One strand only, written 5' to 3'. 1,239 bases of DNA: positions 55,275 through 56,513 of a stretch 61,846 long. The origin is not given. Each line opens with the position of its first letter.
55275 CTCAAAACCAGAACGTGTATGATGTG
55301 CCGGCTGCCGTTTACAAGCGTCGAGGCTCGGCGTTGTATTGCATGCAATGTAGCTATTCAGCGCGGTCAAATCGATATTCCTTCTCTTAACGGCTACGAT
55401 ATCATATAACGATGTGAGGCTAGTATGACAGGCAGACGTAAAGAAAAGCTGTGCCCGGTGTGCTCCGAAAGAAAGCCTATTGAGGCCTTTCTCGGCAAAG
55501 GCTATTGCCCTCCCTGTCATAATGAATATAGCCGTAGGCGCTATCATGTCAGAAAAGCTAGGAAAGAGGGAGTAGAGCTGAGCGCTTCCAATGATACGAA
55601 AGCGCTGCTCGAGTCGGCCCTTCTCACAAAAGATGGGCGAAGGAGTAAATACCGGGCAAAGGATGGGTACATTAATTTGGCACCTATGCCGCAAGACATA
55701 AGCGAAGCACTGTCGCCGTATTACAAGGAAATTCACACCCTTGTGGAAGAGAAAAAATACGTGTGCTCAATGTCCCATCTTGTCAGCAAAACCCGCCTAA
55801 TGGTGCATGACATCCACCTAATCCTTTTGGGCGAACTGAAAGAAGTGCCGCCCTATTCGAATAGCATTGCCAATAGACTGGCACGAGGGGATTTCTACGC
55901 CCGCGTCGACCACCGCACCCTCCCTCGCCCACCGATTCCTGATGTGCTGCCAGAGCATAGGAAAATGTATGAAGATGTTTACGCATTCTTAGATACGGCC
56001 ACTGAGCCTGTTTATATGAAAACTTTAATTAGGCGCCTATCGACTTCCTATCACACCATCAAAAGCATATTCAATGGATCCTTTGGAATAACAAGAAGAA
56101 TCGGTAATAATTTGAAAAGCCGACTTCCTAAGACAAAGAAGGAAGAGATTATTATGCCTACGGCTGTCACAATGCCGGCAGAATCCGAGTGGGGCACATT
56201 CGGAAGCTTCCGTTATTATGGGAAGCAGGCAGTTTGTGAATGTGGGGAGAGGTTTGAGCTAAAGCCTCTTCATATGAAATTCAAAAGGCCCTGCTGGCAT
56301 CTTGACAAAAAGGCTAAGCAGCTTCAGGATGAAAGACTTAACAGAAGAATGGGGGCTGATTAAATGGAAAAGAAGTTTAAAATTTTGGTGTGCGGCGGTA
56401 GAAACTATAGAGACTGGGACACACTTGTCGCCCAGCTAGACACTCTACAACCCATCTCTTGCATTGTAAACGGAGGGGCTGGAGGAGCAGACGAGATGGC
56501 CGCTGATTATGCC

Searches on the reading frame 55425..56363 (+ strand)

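Call 3: search_protein_families(library=pfam, proteins=[window:55425-56363:+], max_evalue=1)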
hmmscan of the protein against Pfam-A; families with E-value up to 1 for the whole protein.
window:55425-56363:+ (312 aa): 3 families
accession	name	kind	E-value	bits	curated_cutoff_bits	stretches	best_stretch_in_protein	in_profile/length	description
PF13832.12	zf-HC5HC2H_2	-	0.035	14.7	27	1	4-56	52-96/109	PHD-zinc-finger like domain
PF13771.12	zf-HC5HC2H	-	0.07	13.8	29.1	1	4-58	34-80/91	PHD-like zinc-binding domain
PF21302.3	Zn_ribbon_RlmA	-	0.74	10.3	27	0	77-88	27-38/44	RlmA, N-terminal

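Call 4: search_protein_families(library=phrogs, proteins=[window:55425-56363:+], max_evalue=1)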
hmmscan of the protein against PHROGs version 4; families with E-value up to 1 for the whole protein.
window:55425-56363:+ (312 aa): 5 families
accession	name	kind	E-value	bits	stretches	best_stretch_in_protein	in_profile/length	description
phrog_2255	-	DNA, RNA and nucleotide metabolism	0.00016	22.2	1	6-45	52-98/211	HNH endonuclease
phrog_1035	-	DNA, RNA and nucleotide metabolism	0.00047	21.1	1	8-119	64-167/271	endonuclease VII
phrog_2340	-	DNA, RNA and nucleotide metabolism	0.03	15.4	1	5-84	6-99/171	endonuclease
phrog_1492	-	DNA, RNA and nucleotide metabolism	0.14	12.3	1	24-59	192-227/414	HNH endonuclease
phrog_6752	-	unknown function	0.21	12.9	1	173-194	46-67/73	-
